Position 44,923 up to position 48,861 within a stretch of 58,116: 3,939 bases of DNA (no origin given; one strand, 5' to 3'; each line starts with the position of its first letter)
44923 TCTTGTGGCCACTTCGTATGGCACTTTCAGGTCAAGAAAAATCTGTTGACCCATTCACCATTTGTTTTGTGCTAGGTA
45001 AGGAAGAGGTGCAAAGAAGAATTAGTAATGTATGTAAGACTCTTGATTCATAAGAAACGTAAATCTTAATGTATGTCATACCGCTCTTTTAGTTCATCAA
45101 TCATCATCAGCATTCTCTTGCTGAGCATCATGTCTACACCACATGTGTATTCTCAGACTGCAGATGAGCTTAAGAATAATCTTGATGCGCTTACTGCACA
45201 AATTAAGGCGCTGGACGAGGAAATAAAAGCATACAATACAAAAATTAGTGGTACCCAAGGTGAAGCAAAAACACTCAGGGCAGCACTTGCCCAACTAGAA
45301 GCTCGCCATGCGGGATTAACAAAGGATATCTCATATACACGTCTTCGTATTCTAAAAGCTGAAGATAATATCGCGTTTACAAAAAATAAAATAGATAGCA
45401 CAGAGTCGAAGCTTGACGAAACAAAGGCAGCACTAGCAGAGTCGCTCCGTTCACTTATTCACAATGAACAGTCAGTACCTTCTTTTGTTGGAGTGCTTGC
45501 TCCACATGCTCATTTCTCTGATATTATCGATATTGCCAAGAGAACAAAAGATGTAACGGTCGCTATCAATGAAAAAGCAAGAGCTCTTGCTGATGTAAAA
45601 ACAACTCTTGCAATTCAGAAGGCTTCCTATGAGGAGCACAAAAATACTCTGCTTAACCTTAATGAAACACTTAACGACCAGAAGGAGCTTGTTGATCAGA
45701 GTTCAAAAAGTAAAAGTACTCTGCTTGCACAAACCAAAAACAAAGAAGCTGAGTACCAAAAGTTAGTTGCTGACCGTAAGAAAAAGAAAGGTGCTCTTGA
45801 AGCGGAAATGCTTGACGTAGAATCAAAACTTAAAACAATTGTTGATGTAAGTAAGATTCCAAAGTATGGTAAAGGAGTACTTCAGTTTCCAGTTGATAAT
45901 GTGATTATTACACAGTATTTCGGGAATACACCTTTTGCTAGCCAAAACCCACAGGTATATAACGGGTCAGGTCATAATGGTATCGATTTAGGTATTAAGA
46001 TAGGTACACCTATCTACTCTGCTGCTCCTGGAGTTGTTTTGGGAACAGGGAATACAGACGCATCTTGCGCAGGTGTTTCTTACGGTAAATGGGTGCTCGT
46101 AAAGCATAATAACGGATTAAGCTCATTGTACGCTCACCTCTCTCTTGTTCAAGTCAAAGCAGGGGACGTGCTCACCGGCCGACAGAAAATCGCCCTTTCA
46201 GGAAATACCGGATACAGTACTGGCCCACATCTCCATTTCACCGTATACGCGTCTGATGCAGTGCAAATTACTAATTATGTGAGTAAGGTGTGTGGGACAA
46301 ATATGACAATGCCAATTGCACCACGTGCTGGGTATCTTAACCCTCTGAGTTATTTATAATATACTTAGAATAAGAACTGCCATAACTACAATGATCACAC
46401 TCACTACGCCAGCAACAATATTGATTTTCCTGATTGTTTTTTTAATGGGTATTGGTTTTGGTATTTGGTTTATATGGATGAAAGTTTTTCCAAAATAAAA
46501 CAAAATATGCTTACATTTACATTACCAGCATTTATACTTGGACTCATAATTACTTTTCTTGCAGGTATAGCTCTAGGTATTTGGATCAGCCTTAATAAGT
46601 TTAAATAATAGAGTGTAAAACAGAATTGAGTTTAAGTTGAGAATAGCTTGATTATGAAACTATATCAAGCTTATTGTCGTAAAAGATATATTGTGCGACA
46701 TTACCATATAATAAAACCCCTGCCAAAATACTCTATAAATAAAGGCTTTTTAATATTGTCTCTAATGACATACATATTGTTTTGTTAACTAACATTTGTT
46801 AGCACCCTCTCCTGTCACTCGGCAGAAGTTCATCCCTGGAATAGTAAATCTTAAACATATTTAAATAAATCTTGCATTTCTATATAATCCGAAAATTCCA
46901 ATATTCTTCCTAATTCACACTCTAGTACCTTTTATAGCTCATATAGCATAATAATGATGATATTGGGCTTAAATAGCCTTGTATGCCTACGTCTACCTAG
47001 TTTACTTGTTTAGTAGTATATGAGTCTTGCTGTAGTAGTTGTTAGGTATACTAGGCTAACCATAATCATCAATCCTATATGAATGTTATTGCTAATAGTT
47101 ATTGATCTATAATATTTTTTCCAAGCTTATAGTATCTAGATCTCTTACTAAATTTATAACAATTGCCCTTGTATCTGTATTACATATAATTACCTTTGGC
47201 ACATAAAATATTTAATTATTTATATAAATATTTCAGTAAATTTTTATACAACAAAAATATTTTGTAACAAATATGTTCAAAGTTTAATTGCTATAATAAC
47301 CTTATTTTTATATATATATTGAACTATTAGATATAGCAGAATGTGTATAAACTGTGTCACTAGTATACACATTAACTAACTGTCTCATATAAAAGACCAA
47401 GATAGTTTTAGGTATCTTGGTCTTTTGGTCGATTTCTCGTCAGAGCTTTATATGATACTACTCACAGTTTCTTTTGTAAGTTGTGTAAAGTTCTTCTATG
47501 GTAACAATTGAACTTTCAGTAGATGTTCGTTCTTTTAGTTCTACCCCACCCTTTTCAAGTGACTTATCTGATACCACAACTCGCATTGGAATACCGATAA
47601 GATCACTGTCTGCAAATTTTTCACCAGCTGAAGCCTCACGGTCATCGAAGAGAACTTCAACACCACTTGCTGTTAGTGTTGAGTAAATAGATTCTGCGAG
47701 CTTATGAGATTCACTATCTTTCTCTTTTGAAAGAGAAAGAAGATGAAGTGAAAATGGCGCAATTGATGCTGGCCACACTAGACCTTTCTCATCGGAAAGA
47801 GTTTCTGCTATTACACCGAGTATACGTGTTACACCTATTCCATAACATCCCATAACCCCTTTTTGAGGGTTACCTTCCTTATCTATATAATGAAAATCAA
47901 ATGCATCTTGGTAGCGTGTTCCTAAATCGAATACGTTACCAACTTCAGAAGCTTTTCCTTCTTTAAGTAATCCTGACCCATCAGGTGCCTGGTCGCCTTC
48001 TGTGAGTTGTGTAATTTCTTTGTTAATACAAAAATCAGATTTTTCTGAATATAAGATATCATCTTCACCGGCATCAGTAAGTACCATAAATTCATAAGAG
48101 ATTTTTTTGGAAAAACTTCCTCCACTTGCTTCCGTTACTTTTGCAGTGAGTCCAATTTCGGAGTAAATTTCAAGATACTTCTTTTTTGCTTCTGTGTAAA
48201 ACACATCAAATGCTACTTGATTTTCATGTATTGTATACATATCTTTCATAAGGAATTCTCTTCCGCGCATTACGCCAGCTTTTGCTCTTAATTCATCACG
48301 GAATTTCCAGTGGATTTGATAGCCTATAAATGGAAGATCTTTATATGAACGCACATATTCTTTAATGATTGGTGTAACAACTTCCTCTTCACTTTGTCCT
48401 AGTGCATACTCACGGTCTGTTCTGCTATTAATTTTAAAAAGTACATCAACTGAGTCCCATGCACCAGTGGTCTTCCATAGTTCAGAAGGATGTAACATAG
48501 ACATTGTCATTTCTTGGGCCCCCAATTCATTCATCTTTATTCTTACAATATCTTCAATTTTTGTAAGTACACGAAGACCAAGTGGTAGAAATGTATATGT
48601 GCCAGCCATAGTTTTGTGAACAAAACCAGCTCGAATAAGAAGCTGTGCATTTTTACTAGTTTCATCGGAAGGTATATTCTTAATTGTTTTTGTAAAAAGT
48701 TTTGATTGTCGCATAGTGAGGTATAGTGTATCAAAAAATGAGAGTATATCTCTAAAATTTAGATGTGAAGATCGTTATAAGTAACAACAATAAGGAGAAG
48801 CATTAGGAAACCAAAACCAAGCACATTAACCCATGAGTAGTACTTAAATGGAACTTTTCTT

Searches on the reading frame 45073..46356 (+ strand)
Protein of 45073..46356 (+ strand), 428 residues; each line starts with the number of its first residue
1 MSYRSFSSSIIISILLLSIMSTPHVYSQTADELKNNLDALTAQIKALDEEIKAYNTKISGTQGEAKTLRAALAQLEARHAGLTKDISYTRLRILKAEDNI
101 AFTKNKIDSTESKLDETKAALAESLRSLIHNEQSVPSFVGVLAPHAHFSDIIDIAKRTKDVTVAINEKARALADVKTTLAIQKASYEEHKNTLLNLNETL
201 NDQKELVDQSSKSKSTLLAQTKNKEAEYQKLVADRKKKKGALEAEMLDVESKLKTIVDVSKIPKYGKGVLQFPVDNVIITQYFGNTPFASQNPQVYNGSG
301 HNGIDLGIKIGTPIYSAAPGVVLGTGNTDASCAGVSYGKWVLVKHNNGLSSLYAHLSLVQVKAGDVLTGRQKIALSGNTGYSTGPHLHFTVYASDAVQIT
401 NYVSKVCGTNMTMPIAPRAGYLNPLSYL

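Call 105: search_protein_families(library=pfam, proteins=[window:45073-46356:+], max_evalue=0.0001)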
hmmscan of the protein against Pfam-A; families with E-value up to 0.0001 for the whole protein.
window:45073-46356:+ (428 aa): 1 family
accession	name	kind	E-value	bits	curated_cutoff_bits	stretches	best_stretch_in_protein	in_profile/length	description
PF01551.29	Peptidase_M23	-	2e-25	89.3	28.7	1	300-393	2-89/96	Peptidase family M23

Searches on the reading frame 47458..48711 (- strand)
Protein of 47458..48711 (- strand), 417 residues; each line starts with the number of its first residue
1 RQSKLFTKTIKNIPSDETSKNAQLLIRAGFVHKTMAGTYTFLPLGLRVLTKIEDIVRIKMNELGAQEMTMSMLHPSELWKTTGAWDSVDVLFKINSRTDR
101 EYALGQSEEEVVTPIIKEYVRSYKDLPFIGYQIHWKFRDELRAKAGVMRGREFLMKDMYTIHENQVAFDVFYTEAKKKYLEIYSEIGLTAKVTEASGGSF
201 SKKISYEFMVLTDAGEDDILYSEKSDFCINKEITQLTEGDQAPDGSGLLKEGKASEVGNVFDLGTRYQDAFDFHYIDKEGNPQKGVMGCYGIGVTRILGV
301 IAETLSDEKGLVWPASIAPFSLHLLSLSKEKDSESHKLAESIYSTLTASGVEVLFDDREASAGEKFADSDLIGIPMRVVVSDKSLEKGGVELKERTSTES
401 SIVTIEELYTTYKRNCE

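Call 105: search_protein_families(library=pfam, proteins=[window:47458-48711:-], max_evalue=0.0001)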
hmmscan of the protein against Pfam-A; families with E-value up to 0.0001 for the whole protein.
window:47458-48711:- (417 aa): 2 families
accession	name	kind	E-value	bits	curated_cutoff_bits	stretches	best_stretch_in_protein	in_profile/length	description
PF00587.30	tRNA-synt_2b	-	2.8e-27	96.4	29.3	1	92-303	1-177/179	tRNA synthetase class II core domain (G, H, P, S and T)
PF03129.25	HGTP_anticodon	-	2.3e-18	66.6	21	1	330-411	9-90/94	Anticodon binding domain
